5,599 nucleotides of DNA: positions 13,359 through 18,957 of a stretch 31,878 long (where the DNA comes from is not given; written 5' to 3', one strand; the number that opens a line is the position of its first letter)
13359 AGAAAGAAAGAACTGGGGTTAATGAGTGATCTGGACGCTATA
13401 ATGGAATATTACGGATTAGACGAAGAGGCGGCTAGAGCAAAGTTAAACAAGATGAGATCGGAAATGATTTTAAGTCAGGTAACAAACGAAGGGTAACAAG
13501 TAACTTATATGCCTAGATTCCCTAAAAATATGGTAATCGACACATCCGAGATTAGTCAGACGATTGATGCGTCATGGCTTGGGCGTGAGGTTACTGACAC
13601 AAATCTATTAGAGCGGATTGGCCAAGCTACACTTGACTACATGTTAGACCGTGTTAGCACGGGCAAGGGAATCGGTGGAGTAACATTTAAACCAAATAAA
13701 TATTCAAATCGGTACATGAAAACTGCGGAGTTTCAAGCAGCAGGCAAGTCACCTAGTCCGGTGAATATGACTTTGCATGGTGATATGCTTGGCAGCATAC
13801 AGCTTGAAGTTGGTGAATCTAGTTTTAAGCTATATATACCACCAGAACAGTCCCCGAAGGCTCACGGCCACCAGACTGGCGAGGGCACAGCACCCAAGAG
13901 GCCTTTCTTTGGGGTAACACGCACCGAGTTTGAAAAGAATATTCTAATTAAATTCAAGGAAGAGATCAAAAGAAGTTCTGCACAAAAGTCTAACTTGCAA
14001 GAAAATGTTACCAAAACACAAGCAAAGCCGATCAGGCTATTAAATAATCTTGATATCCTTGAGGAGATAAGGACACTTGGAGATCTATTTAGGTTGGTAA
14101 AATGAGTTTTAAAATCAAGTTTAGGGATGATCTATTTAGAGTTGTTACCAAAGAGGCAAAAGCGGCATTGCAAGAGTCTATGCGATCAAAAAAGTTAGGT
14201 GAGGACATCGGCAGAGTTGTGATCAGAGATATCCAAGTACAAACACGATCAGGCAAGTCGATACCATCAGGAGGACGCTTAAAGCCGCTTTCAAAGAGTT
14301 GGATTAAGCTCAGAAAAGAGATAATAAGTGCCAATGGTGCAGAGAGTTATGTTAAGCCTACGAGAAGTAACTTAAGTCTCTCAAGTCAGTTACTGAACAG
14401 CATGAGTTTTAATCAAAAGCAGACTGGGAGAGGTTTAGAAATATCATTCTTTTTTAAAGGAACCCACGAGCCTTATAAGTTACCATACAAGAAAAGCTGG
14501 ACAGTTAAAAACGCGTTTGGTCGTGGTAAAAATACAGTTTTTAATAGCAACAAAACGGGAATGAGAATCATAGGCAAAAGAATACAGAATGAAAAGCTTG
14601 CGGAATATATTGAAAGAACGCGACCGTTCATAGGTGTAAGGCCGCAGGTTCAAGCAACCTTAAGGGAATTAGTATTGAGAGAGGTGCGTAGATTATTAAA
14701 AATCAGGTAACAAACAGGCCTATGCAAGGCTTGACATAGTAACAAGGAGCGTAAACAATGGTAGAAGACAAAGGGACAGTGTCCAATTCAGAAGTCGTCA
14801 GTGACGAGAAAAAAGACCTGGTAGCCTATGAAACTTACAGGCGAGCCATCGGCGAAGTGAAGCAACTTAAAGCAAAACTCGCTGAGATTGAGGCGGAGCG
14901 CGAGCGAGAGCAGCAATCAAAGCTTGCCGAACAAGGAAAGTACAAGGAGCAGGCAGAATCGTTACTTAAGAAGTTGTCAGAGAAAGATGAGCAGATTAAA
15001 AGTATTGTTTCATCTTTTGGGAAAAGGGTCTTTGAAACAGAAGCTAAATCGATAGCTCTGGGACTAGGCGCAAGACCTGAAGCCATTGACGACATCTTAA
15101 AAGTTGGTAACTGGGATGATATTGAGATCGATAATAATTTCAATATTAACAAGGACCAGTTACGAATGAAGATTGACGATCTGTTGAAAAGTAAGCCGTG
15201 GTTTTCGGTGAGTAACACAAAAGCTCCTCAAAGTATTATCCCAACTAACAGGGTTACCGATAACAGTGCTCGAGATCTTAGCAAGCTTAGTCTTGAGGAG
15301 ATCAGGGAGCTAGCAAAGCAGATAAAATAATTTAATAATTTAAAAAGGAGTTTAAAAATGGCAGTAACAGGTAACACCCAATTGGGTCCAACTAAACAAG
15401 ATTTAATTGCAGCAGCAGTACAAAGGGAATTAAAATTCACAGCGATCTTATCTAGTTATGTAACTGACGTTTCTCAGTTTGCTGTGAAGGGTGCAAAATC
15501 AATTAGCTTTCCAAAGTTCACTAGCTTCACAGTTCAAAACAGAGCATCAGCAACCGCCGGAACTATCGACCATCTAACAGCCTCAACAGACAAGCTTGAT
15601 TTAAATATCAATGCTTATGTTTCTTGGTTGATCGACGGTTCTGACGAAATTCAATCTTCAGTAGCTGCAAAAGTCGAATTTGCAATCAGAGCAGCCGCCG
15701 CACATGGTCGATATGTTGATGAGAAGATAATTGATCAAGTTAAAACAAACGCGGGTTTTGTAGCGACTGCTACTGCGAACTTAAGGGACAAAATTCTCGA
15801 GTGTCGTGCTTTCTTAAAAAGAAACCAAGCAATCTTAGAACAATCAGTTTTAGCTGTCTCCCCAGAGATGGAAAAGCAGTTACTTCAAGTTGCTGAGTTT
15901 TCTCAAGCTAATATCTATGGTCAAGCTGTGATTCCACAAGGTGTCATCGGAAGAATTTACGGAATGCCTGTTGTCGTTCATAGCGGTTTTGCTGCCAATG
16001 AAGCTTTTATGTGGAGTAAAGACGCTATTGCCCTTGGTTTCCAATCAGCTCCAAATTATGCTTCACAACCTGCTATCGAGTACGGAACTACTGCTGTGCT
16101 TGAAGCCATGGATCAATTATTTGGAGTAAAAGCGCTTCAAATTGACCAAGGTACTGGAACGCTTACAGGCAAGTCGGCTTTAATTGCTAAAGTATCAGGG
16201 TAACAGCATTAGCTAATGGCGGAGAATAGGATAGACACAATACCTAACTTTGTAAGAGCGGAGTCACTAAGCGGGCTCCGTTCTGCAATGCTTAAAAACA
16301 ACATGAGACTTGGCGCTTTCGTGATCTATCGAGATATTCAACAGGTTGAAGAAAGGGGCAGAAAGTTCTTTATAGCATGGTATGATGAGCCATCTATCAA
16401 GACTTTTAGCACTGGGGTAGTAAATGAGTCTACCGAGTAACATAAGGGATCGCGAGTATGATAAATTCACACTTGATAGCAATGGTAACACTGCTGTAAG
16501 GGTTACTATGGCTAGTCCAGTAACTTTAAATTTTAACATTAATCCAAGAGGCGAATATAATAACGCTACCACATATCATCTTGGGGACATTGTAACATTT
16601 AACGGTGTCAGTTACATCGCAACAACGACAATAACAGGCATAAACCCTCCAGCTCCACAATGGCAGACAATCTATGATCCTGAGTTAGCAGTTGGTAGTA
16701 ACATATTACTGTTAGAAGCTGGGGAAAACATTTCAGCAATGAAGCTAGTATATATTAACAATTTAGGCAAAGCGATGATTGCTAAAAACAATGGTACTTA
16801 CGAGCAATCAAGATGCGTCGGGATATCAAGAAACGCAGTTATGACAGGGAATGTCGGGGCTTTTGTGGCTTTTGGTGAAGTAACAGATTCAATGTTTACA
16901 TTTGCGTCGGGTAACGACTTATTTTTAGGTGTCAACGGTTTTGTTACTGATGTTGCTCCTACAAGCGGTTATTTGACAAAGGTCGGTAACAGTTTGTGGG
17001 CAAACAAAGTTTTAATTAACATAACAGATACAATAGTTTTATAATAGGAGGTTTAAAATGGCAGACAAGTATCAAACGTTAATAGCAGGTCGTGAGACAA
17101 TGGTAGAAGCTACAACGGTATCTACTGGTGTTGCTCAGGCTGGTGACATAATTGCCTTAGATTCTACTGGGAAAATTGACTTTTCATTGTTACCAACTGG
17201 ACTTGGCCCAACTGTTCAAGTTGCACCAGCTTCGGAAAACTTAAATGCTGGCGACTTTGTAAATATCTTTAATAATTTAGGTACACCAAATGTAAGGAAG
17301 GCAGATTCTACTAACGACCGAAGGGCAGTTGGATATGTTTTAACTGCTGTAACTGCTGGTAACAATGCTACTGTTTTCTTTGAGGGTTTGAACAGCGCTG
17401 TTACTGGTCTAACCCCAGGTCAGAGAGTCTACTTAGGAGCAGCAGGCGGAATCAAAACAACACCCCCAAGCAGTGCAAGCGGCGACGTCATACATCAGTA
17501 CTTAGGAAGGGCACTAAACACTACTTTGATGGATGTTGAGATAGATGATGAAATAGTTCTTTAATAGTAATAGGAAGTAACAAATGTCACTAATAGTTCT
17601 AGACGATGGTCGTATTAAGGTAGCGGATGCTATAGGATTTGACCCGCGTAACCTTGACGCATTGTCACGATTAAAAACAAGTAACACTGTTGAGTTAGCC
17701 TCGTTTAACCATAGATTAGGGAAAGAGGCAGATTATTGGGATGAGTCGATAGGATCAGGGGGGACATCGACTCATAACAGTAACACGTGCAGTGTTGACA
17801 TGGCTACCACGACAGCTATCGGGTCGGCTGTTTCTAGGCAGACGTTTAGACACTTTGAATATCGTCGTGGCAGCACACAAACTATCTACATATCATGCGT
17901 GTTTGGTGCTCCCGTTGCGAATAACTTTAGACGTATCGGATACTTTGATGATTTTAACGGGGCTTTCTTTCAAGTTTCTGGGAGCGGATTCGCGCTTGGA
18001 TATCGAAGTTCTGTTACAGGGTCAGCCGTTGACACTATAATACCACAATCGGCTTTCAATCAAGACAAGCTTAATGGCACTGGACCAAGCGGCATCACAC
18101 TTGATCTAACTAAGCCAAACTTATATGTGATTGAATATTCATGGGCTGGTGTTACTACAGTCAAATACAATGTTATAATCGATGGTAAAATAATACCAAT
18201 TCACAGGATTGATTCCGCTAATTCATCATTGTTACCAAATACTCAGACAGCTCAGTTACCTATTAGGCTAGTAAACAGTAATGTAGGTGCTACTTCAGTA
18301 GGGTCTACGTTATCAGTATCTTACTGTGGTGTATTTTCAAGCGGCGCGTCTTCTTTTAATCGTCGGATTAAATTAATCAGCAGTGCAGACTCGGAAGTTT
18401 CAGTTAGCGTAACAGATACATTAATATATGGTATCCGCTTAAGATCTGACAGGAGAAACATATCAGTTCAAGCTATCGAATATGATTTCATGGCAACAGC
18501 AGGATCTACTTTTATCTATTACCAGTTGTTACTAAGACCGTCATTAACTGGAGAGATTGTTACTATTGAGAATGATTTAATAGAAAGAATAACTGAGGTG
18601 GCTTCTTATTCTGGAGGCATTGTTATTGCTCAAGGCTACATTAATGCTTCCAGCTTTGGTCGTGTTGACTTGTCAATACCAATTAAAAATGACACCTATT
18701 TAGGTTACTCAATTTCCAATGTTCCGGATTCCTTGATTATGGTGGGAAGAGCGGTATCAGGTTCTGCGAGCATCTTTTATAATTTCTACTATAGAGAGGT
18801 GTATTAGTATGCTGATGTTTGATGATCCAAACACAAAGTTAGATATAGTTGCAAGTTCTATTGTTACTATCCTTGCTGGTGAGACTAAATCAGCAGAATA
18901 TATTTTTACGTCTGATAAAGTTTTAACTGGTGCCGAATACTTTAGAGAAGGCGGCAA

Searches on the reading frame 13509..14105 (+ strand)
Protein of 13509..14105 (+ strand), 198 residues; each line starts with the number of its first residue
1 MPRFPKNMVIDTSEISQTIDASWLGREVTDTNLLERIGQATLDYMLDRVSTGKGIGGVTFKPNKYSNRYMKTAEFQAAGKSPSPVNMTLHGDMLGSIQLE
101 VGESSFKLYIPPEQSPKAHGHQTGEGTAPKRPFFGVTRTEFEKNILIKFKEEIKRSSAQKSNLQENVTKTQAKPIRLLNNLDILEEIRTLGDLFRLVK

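Call 36: search_protein_families(library=phrogs, proteins=[window:13509-14105:+], max_evalue=0.001)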
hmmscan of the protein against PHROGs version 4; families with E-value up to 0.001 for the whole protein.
window:13509-14105:+ (198 aa): 1 family
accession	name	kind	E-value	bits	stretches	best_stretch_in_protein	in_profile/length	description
phrog_26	-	connector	3.2e-05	24.5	1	31-176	107-250/321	tail completion or Neck1 protein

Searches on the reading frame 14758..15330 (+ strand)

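Call 37: search_protein_families(library=phrogs, proteins=[window:14758-15330:+], max_evalue=0.001)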
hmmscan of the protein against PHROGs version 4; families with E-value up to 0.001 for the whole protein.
window:14758-15330:+ (190 aa): 2 families
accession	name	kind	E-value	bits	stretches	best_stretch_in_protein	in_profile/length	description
phrog_206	-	head and packaging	6.6e-06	27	1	30-115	61-163/263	head scaffolding protein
phrog_8952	-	unknown function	0.00068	20.5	1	36-158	103-227/261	-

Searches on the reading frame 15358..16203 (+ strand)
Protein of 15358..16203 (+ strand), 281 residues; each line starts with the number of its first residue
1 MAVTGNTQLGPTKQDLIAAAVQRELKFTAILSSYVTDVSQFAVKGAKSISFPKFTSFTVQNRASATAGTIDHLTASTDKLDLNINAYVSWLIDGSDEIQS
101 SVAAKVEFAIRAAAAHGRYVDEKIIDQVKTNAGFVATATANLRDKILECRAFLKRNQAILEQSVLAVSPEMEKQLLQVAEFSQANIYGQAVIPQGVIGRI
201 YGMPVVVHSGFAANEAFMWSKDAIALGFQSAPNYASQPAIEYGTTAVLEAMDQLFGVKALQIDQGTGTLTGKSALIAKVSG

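Call 37: search_protein_families(library=phrogs, proteins=[window:15358-16203:+], max_evalue=0.001)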
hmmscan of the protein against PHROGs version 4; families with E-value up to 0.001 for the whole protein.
window:15358-16203:+ (281 aa): 5 families
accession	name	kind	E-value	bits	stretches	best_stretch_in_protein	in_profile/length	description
phrog_267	-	head and packaging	1.3e-21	78.3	1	16-229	44-286/410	major head protein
phrog_283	-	head and packaging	2.1e-09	38.2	1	40-210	37-216/385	major head protein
phrog_3437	-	head and packaging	5.1e-07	30.2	1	31-228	30-250/294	major head protein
phrog_544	-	head and packaging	1.6e-06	28.8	1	114-226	114-231/282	major head protein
phrog_2263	-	head and packaging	0.00011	22.2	1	114-226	382-500/551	major head protein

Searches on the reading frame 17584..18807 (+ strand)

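Call 37: search_protein_families(library=phrogs, proteins=[window:17584-18807:+], max_evalue=0.001)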
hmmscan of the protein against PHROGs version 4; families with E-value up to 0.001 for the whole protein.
window:17584-18807:+ (407 aa): 2 families
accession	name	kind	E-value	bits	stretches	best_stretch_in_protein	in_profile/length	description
phrog_1645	-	head and packaging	3.3e-60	205.1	1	23-406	50-439/440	virion structural protein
phrog_5838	-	head and packaging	5.9e-14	51.8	1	148-258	566-679/1106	virion structural protein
